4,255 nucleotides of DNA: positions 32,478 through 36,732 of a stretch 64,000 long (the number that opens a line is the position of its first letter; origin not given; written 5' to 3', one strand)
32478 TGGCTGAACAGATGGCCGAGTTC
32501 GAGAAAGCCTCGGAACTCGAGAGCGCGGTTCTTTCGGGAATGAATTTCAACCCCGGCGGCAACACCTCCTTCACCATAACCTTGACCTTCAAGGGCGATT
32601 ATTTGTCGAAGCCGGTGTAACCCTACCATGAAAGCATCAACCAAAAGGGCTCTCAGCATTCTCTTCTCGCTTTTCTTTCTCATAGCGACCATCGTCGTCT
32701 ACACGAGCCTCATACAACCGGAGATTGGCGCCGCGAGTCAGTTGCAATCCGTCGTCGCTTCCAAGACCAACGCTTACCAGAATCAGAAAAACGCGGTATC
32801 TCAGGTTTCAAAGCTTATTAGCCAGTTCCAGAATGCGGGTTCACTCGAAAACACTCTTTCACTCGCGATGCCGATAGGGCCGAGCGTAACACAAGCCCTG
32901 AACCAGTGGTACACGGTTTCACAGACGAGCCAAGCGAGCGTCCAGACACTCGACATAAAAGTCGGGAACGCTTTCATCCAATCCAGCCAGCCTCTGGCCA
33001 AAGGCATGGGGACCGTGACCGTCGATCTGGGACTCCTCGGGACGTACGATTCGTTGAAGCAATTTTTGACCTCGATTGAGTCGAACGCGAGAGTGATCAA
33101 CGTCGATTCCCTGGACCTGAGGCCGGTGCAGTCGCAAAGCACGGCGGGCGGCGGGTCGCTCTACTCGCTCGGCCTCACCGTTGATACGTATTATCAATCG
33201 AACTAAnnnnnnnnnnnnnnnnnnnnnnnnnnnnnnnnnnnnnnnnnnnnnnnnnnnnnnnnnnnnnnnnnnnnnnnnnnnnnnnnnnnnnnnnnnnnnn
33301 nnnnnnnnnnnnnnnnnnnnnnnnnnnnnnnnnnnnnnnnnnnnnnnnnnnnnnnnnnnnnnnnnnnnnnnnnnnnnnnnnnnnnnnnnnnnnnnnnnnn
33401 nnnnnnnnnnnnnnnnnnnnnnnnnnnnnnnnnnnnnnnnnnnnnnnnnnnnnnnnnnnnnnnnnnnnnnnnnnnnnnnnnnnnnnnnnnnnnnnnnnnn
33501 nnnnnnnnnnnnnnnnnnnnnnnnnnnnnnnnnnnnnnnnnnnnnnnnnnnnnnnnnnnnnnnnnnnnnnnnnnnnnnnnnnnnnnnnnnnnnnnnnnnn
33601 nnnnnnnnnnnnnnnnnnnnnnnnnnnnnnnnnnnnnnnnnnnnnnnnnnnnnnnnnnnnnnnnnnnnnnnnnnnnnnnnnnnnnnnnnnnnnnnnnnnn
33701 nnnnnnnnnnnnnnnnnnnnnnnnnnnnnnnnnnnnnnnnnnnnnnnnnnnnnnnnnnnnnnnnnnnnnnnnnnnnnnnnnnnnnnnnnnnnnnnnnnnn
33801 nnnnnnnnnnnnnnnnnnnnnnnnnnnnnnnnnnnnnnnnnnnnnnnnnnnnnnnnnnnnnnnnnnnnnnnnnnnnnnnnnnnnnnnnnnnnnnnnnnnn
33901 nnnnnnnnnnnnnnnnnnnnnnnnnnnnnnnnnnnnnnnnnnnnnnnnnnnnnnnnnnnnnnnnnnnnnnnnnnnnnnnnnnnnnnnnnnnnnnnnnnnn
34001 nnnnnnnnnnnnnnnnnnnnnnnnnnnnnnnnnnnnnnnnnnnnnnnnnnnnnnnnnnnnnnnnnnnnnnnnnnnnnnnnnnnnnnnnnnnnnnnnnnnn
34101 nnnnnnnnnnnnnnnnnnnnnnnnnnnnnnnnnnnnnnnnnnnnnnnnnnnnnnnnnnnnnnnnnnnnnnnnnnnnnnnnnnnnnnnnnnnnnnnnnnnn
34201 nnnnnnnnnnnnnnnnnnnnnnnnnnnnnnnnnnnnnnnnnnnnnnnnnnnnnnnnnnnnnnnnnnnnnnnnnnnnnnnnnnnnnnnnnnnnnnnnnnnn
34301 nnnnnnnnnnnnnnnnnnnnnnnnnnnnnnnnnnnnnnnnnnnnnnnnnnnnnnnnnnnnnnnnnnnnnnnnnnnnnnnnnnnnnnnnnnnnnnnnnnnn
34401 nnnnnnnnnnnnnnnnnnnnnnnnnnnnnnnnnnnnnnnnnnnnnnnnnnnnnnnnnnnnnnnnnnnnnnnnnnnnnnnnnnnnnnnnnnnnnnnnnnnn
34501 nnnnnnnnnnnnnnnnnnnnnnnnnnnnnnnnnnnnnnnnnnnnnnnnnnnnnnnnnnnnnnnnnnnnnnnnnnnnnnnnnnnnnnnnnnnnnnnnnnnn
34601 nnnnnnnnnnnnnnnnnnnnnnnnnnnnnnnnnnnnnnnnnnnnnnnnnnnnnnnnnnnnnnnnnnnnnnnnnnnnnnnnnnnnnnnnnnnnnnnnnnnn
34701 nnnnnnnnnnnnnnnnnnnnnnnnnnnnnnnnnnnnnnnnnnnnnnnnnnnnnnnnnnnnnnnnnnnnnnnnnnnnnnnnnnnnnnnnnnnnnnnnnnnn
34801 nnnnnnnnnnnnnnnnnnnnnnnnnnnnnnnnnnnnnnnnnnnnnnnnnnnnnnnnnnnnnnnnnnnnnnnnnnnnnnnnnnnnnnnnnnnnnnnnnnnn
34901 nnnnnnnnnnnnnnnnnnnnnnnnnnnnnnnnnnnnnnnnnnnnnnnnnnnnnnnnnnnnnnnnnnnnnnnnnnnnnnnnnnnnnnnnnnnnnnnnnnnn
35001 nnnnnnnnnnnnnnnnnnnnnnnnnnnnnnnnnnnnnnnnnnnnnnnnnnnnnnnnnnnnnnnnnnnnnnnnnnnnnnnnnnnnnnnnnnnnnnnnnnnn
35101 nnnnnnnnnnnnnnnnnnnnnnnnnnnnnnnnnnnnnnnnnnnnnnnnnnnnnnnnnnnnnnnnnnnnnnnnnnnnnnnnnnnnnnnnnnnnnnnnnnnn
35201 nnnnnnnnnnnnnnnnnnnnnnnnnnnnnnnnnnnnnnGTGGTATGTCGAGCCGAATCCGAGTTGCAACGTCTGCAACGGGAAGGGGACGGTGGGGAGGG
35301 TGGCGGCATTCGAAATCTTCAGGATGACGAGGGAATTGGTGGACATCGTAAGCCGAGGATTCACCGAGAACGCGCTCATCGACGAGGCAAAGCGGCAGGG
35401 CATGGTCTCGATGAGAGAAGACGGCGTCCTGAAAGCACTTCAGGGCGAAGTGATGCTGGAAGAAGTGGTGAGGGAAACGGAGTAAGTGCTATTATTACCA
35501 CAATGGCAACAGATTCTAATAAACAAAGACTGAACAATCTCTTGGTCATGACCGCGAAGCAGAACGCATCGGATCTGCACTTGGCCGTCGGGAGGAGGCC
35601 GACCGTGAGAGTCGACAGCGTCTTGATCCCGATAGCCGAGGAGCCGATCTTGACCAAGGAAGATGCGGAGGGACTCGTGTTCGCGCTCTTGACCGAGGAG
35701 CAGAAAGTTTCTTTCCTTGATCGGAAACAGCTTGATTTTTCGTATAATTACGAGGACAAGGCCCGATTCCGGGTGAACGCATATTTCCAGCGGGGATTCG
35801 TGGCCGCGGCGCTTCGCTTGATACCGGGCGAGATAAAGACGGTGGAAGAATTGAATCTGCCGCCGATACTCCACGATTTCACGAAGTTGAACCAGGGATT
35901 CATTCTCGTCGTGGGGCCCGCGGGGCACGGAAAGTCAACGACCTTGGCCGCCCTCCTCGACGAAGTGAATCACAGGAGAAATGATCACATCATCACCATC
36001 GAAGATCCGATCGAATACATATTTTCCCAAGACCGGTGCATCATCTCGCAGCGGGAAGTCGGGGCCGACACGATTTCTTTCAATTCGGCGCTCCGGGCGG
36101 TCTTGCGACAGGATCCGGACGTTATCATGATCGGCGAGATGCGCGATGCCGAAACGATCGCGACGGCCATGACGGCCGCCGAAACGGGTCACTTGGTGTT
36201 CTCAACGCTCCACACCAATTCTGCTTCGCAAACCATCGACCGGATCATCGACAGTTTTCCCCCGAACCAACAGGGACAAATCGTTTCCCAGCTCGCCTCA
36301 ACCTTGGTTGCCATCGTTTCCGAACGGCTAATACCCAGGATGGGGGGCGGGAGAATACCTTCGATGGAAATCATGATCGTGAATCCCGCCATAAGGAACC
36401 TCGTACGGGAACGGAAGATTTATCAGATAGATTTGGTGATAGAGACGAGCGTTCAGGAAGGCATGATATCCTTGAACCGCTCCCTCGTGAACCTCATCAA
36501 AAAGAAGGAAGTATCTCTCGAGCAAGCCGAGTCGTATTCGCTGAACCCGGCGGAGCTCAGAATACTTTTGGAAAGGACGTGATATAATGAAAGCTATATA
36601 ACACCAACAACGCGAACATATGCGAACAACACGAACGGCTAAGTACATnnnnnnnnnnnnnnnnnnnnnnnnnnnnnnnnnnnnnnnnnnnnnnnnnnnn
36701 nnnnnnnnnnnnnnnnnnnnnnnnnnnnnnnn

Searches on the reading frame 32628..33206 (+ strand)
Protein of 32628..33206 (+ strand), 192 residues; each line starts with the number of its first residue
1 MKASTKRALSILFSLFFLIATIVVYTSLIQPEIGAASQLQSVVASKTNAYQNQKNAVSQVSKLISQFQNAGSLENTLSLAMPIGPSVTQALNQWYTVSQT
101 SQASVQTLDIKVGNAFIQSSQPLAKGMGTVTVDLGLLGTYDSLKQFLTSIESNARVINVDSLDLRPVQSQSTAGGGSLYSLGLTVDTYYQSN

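Call 7: search_protein_families(library=pfam, proteins=[window:32628-33206:+], max_evalue=0.01)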
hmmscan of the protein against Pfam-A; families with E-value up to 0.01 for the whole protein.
window:32628-33206:+ (192 aa): 3 families
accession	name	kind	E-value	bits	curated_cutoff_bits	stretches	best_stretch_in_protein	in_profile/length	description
PF10741.14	T2SSM_b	-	3.5e-05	24.1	21.7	1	109-176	31-99/111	Type II secretion system (T2SS), protein M subtype b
PF04350.18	PilO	-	0.00095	19.8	22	1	127-188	84-141/145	Pilus assembly protein, PilO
PF02465.23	FliD_N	-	0.0069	17.4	24.8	1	35-113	15-91/97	Flagellar hook-associated protein 2 N-terminus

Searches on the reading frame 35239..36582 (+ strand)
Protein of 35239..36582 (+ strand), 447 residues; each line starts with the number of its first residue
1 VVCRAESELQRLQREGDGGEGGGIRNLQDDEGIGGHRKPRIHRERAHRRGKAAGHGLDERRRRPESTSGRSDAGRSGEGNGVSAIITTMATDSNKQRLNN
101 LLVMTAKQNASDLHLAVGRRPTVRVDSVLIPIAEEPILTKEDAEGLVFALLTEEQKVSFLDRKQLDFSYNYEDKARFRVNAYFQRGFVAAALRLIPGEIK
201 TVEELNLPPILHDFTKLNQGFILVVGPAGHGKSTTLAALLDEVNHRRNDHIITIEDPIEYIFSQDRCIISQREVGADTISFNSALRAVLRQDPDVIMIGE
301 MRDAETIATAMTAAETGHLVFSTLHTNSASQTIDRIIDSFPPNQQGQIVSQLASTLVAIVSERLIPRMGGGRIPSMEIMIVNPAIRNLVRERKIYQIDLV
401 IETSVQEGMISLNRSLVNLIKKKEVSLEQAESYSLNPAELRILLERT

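Call 6: search_protein_families(library=pfam, proteins=[window:35239-36582:+], max_evalue=0.01)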
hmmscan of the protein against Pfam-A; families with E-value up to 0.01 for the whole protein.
window:35239-36582:+ (447 aa): 4 families
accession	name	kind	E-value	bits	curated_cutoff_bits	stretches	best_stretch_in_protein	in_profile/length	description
PF00437.27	T2SSE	-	5.3e-45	154.1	24.9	1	210-367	133-280/370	Type II/IV secretion system protein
PF13401.12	AAA_22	-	3.8e-05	24.5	27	1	218-257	4-42/130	AAA domain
PF13191.12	AAA_16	-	0.00039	21.4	32.6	1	220-291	25-85/167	AAA ATPase domain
PF25199.1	nSTAND_NTPase5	-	0.002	18.4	34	1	216-261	38-83/145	Novel STAND NTPase 5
